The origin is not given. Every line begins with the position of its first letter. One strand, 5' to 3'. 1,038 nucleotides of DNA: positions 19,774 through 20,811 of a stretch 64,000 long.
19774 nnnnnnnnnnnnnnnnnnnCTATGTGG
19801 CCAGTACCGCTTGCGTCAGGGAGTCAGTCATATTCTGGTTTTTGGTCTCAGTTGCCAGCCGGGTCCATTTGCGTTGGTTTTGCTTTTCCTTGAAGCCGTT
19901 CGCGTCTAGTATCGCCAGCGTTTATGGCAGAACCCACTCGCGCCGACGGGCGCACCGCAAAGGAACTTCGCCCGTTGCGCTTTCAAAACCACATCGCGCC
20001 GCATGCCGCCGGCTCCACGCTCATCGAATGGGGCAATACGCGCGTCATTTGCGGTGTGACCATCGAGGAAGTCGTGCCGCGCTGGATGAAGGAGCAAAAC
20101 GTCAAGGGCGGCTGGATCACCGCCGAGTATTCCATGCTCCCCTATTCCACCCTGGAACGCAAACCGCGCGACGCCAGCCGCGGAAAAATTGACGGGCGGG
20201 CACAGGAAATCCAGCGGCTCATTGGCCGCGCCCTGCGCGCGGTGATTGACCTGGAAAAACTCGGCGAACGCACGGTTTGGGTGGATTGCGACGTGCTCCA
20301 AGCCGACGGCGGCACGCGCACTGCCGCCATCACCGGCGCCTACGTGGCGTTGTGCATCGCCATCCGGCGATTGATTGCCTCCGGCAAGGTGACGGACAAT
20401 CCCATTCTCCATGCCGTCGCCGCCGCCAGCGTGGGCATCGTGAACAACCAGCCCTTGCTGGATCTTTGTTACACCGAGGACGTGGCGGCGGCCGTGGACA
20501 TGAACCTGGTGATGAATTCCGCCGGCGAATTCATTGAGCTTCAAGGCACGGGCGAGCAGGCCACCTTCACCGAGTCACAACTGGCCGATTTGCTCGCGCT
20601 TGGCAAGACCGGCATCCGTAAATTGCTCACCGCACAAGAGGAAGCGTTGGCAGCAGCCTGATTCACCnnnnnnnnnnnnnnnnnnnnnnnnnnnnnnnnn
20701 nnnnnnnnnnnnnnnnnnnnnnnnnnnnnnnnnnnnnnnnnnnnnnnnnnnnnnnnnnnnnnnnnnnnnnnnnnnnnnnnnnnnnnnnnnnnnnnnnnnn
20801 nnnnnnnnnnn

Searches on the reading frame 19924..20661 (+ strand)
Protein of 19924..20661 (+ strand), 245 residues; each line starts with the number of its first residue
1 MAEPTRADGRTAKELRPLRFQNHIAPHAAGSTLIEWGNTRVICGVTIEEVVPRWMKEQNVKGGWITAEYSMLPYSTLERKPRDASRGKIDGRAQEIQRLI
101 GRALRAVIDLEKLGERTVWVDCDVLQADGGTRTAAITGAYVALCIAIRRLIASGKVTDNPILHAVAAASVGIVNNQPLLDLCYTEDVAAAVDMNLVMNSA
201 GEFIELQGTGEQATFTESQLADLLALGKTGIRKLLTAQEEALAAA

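Call 5: search_protein_families(library=pfam, proteins=[window:19924-20661:+], max_evalue=0.01)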
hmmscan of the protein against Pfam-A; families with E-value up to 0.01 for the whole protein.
window:19924-20661:+ (245 aa): 2 families
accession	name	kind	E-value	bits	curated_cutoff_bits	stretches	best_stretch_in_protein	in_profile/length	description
PF01138.27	RNase_PH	-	4.2e-32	111.7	25.5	1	14-146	1-127/130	3' exoribonuclease family, domain 1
PF03725.20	RNase_PH_C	-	1.3e-13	51.1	20.8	1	163-229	1-66/67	3' exoribonuclease family, domain 2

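Call 64: find_encoding_contigs(protein=window:19924-20661:+, flank=10000, max_places=10)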
Protein window:19924-20661:+ (245 aa): 5 contigs read that carry it; 5 places shown.
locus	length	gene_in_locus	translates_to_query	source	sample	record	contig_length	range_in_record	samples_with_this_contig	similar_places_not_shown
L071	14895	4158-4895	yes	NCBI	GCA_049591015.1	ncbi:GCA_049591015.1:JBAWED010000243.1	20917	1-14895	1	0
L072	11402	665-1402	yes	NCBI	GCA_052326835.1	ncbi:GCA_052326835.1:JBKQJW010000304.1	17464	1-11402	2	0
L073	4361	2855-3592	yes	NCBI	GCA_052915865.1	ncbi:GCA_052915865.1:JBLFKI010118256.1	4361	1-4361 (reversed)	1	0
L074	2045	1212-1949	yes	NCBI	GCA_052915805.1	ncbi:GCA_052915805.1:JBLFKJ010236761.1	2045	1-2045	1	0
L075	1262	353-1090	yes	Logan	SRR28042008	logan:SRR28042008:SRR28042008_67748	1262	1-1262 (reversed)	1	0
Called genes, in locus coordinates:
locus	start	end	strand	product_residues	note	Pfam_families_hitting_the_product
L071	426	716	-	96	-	PF09827:CRISPR_Cas2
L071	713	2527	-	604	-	PF01930:Cas_Cas4, PF12705:PDDEXK_1, PF01867:Cas_Cas1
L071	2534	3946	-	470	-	PF22126:C2c1_RuvC-like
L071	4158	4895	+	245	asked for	PF01138:RNase_PH, PF03725:RNase_PH_C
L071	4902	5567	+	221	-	PF00300:His_Phos_1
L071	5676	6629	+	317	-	PF06325:PrmA, PF02475:TRM5-TYW2_MTfase (faint), PF05175:MTS (faint), PF13847:Methyltransf_31, PF08241:Methyltransf_11, PF08242:Methyltransf_12 (faint), PF13649:Methyltransf_25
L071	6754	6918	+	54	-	-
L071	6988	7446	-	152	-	PF01475:FUR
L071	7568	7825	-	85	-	PF01084:Ribosomal_S18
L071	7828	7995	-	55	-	PF00471:Ribosomal_L33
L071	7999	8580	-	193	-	PF01258:zf-dskA_traR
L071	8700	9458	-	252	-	PF02649:GCHY-1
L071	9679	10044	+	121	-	PF26534:NTF2_7 (weak), PF12680:SnoaL_2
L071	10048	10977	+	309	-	PF03372:Exo_endo_phos, PF19580:Exo_endo_phos_3 (weak)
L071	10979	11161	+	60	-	-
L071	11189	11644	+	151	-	PF01797:Y1_Tnp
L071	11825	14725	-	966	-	PF00330:Aconitase, PF00694:Aconitase_C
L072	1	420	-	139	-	PF22126:C2c1_RuvC-like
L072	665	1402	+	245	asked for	PF01138:RNase_PH, PF03725:RNase_PH_C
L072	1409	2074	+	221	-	PF00300:His_Phos_1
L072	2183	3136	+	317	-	PF06325:PrmA, PF02475:TRM5-TYW2_MTfase (faint), PF05175:MTS (faint), PF13847:Methyltransf_31, PF08241:Methyltransf_11, PF08242:Methyltransf_12 (faint), PF13649:Methyltransf_25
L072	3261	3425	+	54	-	-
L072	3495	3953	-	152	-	PF01475:FUR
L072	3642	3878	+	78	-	-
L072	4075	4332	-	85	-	PF01084:Ribosomal_S18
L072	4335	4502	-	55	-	PF00471:Ribosomal_L33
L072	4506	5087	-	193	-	PF01258:zf-dskA_traR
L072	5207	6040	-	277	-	PF02649:GCHY-1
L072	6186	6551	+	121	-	PF26534:NTF2_7 (weak), PF12680:SnoaL_2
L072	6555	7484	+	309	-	PF03372:Exo_endo_phos, PF19580:Exo_endo_phos_3 (weak)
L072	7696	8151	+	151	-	PF01797:Y1_Tnp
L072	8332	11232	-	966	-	PF00330:Aconitase, PF00694:Aconitase_C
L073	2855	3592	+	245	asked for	PF01138:RNase_PH, PF03725:RNase_PH_C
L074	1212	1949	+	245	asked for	PF01138:RNase_PH, PF03725:RNase_PH_C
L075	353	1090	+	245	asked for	PF01138:RNase_PH, PF03725:RNase_PH_C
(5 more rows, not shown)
